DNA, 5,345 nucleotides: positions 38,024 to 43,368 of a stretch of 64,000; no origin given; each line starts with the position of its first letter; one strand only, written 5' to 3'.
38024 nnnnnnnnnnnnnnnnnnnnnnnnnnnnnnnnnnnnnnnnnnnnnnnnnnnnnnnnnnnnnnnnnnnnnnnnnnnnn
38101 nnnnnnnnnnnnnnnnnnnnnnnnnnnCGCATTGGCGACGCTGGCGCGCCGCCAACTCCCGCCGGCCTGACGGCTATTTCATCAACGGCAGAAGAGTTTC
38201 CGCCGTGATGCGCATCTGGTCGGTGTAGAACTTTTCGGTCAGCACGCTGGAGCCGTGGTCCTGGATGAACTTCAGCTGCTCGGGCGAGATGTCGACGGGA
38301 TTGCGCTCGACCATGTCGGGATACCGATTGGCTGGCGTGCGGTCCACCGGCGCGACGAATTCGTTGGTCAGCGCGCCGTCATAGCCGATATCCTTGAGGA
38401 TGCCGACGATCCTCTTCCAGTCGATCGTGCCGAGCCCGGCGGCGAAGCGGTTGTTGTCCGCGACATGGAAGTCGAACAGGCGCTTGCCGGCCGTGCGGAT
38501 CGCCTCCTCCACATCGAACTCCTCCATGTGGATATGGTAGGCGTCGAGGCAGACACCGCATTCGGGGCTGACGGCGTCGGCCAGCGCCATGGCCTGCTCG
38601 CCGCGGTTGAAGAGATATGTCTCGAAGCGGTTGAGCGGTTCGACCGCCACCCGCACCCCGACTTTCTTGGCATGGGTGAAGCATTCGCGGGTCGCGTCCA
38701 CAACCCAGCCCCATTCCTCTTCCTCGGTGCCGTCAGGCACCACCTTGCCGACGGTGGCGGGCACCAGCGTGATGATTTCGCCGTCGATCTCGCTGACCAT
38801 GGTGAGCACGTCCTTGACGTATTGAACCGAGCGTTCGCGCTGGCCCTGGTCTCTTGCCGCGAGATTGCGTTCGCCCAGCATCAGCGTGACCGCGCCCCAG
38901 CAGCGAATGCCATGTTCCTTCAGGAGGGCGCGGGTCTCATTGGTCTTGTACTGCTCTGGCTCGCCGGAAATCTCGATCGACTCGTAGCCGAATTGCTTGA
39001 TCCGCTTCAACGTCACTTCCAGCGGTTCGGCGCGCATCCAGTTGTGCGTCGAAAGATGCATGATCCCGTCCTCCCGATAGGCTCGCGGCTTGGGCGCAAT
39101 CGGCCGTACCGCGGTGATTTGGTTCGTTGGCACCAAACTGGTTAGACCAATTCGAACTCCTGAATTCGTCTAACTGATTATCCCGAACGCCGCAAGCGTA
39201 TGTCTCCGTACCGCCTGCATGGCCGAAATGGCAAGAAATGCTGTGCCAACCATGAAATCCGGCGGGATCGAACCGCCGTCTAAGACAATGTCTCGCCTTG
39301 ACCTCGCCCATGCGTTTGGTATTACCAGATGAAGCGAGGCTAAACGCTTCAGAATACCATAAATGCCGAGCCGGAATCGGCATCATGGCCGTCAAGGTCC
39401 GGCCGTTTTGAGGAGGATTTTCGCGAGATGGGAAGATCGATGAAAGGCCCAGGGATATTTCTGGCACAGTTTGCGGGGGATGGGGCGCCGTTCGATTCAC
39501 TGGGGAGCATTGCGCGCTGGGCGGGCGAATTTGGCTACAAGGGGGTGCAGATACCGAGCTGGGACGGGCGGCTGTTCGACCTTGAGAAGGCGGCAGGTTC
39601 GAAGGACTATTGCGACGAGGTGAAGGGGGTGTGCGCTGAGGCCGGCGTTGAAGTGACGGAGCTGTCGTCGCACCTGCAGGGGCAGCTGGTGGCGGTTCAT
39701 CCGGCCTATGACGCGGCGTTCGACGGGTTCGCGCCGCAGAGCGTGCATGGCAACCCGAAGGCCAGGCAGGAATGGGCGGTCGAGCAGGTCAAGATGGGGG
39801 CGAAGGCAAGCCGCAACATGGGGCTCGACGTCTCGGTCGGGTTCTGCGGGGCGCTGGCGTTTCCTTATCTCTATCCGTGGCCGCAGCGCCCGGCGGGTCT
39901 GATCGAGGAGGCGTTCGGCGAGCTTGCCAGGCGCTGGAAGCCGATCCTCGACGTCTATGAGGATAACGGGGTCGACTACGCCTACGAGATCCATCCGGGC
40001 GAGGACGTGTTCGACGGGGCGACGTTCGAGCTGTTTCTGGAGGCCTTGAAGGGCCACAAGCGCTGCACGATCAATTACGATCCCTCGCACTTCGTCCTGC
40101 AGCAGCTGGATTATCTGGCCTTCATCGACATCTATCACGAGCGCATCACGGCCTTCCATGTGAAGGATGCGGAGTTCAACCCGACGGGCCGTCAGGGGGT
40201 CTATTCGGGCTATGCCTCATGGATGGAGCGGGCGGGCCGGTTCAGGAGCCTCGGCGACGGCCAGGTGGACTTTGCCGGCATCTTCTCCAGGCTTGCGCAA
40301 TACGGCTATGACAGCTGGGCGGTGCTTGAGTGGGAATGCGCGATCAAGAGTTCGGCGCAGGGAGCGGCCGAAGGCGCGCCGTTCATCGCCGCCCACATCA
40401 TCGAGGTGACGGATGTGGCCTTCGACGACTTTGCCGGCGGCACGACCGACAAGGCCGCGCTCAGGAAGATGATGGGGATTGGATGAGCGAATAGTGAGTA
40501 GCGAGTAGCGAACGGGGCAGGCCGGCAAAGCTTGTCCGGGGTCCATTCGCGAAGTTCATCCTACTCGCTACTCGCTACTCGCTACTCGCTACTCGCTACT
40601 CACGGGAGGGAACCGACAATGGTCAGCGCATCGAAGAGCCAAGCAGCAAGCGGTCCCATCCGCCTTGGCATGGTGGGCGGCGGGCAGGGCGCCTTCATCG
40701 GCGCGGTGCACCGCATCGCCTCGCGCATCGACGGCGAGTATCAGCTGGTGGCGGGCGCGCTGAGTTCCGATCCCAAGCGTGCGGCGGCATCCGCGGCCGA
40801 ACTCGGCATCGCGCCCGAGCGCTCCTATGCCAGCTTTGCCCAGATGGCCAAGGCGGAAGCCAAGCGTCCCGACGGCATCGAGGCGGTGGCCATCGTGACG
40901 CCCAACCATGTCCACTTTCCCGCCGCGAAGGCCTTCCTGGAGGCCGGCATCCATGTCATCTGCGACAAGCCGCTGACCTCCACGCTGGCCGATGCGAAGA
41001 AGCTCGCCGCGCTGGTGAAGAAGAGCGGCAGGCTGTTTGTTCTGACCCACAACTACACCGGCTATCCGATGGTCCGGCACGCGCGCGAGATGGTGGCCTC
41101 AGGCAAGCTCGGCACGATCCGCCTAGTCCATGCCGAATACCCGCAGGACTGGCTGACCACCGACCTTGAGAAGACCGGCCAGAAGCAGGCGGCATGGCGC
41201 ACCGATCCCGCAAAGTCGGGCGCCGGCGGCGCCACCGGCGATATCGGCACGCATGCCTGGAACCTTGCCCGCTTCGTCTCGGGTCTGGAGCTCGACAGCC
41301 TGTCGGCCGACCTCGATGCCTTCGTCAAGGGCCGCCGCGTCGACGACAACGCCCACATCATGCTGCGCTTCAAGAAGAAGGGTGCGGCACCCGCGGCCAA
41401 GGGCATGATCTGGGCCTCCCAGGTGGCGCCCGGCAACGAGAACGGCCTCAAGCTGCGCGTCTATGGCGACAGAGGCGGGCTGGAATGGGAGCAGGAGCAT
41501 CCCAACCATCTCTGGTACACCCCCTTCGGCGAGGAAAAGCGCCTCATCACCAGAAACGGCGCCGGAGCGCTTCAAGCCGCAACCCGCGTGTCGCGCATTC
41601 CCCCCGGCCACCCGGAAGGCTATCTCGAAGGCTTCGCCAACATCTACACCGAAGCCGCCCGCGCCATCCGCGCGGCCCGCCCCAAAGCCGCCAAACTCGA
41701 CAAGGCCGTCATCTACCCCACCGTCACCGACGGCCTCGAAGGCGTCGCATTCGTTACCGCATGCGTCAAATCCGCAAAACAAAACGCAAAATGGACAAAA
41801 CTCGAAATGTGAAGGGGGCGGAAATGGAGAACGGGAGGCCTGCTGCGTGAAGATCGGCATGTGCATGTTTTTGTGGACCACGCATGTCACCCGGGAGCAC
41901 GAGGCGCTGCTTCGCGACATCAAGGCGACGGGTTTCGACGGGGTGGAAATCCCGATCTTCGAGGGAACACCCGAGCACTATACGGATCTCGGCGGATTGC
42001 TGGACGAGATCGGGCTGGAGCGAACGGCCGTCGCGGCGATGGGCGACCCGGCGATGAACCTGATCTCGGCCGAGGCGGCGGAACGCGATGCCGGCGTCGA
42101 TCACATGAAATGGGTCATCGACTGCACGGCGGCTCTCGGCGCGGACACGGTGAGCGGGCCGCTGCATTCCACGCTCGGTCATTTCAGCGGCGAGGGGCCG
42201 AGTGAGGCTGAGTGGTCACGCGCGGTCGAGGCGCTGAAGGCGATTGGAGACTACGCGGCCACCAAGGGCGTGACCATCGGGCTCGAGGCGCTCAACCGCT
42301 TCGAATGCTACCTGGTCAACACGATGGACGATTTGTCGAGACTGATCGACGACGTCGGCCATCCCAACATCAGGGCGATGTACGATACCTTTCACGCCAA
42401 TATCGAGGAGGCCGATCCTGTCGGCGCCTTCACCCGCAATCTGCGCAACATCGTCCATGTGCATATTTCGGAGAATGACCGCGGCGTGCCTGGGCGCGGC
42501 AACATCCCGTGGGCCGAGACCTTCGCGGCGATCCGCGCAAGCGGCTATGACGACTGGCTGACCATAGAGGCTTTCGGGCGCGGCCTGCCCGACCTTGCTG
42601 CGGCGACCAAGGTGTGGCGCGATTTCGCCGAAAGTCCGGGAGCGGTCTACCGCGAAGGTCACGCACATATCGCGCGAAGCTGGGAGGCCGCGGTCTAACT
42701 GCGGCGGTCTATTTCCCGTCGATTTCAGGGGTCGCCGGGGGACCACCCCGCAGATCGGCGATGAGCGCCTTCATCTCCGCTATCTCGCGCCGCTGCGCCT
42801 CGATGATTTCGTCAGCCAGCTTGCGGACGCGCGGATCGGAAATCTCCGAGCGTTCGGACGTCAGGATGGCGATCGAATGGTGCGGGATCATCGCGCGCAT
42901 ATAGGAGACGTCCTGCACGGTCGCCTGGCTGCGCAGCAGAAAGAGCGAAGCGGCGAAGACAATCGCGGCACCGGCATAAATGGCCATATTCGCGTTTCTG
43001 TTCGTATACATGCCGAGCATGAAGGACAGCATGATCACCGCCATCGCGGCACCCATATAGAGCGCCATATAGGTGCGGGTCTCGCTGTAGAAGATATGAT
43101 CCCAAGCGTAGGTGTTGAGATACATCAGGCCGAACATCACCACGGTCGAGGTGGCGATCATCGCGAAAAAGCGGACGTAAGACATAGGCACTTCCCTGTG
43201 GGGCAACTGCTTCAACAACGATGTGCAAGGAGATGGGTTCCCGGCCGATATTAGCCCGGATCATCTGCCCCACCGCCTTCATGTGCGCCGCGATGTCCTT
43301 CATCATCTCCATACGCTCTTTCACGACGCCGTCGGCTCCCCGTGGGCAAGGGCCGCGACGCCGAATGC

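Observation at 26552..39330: Four-operator regulon with the same about 180-bp architecture at two promoters 12.6 kb apart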

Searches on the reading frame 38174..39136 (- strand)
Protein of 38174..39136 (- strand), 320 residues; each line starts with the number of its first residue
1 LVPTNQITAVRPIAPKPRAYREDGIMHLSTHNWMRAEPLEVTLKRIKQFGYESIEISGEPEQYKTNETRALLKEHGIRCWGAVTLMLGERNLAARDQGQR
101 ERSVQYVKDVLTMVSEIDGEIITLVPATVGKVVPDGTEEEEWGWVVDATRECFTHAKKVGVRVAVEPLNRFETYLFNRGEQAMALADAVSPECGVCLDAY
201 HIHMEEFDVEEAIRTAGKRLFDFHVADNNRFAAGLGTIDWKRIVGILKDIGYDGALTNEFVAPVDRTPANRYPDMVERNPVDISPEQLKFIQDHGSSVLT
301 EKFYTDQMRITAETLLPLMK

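Call 8: search_protein_families(library=pfam, proteins=[window:38174-39136:-])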
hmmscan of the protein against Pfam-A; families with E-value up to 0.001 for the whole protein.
window:38174-39136:- (320 aa): 1 family
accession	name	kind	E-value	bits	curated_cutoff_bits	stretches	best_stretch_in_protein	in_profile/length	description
PF01261.30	AP_endonuc_2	-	2.7e-43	148.9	31.1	1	44-270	2-234/249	Xylose isomerase-like TIM barrel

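Call 21: search_protein_families(library=ncbifam, proteins=[window:38174-39061:-], max_evalue=0.00001)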
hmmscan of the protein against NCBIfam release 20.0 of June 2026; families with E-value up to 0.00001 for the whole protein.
window:38174-39061:- (295 aa): 7 families
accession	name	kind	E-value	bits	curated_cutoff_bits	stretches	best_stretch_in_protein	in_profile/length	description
NF041099.2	keto_glucon_epim_IolO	equivalog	9.4e-37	126.8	300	1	13-236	22-247/269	5-keto-L-gluconate epimerase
NF051856.1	PsicseEpim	equivalog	2e-36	126.3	300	1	18-234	22-244/287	D-psicose 3-epimerase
TIGR03234.1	OH-pyruv-isom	equivalog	1e-16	61.1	353.45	1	13-240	15-244/254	hydroxypyruvate isomerase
NF007360.0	PRK09856.1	equivalog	5.1e-13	49.2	305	1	12-237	13-250/276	fructoselysine 3-epimerase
NF043033.1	OxoTetrIsom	equivalog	1.1e-10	41.7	325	1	25-236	28-238/251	2-oxo-tetronate isomerase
NF007444.0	PRK09997.1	equivalog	5.7e-07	29.3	465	1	50-236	56-242/258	hydroxypyruvate isomerase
TIGR04379.1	myo_inos_iolE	equivalog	6.2e-06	26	290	0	11-202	22-211/290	myo-inosose-2 dehydratase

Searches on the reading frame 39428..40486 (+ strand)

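Call 8: search_protein_families(library=pfam, proteins=[window:39428-40486:+])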
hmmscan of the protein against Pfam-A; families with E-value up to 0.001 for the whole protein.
window:39428-40486:+ (352 aa): 1 family
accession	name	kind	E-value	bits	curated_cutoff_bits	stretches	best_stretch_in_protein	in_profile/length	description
PF01261.30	AP_endonuc_2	-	2.7e-36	126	31.1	1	30-321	2-247/249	Xylose isomerase-like TIM barrel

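Call 21: search_protein_families(library=ncbifam, proteins=[window:39428-40486:+], max_evalue=0.00001)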
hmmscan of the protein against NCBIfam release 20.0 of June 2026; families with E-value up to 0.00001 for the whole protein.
window:39428-40486:+ (352 aa): 1 family
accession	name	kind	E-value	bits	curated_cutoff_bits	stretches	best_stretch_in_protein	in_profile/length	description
TIGR04379.1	myo_inos_iolE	equivalog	1.2e-15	57.8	290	1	156-303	121-267/290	myo-inosose-2 dehydratase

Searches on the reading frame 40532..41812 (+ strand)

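Call 8: search_protein_families(library=pfam, proteins=[window:40532-41812:+])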
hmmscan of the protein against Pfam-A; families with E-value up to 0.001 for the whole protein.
window:40532-41812:+ (426 aa): 3 families
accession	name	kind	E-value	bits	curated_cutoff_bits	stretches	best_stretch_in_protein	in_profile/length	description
PF22725.1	GFO_IDH_MocA_C3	-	3.2e-29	101.9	27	1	181-318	1-124/124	GFO/IDH/MocA C-terminal domain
PF01408.29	GFO_IDH_MocA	-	9.8e-22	78.3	24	1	43-171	1-118/120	Oxidoreductase family, NAD-binding Rossmann fold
PF02894.22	GFO_IDH_MocA_C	-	2.2e-20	73.8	22.9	1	185-421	1-215/218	Oxidoreductase family, C-terminal alpha/beta domain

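Call 21: search_protein_families(library=ncbifam, proteins=[window:40532-41812:+], max_evalue=0.00001)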
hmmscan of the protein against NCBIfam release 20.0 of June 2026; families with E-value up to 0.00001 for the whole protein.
window:40532-41812:+ (426 aa): 7 families
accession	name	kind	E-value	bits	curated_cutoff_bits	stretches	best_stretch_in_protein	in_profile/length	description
NF052479.1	LevoglcsnDh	equivalog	1.7e-30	106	650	1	44-271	5-222/386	levoglucosan dehydrogenase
NF041392.1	XylDh_Gfo6_Halo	equivalog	7.2e-23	80.9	350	1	38-282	12-246/350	D-xylose 1-dehydrogenase Gfo6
NF008607.0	PRK11579.1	subfamily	2.1e-17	63.1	330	1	115-283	64-221/346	oxidoreductase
TIGR04380.1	myo_inos_iolG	equivalog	2.5e-17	62.8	355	1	44-328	3-261/330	inositol 2-dehydrogenase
NF040723.1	UDP-GlcNAcDh_Arch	equivalog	3.6e-13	49.7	450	1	44-200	2-145/302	UDP-N-acetylglucosamine 3-dehydrogenase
NF007574.0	PRK10206.1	equivalog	1.4e-09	37.5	352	1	113-202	63-152/345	oxidoreductase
NF058561.1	BT_2158_fam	equivalog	2.1e-09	36.5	750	1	99-202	83-183/487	glycoside 3-dehydrogenase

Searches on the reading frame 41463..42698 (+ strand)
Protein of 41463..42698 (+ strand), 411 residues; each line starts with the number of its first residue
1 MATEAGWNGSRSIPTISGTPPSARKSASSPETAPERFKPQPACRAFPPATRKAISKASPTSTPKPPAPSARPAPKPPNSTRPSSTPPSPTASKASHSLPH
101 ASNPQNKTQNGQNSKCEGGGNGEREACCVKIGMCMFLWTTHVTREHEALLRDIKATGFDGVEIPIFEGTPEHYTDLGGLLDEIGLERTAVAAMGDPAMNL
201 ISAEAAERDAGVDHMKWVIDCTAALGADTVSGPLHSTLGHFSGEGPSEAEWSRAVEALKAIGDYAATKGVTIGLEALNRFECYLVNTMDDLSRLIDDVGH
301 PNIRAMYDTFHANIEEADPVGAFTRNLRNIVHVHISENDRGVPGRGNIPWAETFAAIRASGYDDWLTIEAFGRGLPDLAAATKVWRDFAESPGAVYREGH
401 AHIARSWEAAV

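Call 8: search_protein_families(library=pfam, proteins=[window:41463-42698:+])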
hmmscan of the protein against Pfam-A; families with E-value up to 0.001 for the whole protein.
window:41463-42698:+ (411 aa): 1 family
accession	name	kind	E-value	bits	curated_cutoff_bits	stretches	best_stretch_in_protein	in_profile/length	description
PF01261.30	AP_endonuc_2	-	3e-49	168.4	31.1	1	151-383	2-234/249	Xylose isomerase-like TIM barrel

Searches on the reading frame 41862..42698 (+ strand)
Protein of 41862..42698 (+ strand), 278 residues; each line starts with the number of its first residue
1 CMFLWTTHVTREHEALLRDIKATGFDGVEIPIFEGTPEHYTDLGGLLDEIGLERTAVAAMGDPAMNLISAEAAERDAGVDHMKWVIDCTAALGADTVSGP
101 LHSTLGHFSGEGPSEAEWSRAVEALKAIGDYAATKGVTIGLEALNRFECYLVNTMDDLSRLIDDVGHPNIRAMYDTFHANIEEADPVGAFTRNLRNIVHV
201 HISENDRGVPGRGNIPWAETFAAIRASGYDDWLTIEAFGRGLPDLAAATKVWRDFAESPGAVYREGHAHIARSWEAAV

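Call 21: search_protein_families(library=ncbifam, proteins=[window:41862-42698:+], max_evalue=0.00001)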
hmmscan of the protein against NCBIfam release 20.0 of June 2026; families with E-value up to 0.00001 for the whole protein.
window:41862-42698:+ (278 aa): 8 families
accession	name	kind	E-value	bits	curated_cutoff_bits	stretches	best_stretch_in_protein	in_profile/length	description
NF051856.1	PsicseEpim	equivalog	4e-44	151.5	300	1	5-258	10-266/287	D-psicose 3-epimerase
NF041099.2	keto_glucon_epim_IolO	equivalog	7.8e-34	117.2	300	1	17-239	27-248/269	5-keto-L-gluconate epimerase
TIGR03234.1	OH-pyruv-isom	equivalog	2e-21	76.5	353.45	1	85-236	89-239/254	hydroxypyruvate isomerase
NF007360.0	PRK09856.1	equivalog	2.8e-16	59.9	305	1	12-237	14-248/276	fructoselysine 3-epimerase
TIGR04379.1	myo_inos_iolE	equivalog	3e-15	56.5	290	1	13-202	25-209/290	myo-inosose-2 dehydratase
NF043033.1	OxoTetrIsom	equivalog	9.2e-15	55.1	325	1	109-236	106-236/251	2-oxo-tetronate isomerase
NF007444.0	PRK09997.1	equivalog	2.7e-12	46.7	465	1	86-236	91-240/258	hydroxypyruvate isomerase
NF042435.1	DhshikDhtase_QuiC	equivalog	4.7e-08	32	1200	1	18-242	19-245/635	3-dehydroshikimate dehydratase QuiC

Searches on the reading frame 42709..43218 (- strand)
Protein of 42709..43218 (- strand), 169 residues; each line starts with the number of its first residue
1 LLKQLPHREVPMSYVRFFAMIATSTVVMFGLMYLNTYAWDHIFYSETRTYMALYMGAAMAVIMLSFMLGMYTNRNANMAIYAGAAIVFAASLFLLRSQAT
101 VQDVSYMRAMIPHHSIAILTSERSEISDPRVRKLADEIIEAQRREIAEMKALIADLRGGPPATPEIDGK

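Call 55: search_protein_families(library=pfam, proteins=[window:42709-43218:-])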
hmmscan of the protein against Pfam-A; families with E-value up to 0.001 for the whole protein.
window:42709-43218:- (169 aa): 1 family
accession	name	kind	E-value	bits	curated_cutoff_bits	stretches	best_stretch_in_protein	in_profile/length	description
PF03713.19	DUF305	-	7.8e-11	42.7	27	1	103-155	1-55/151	Domain of unknown function (DUF305)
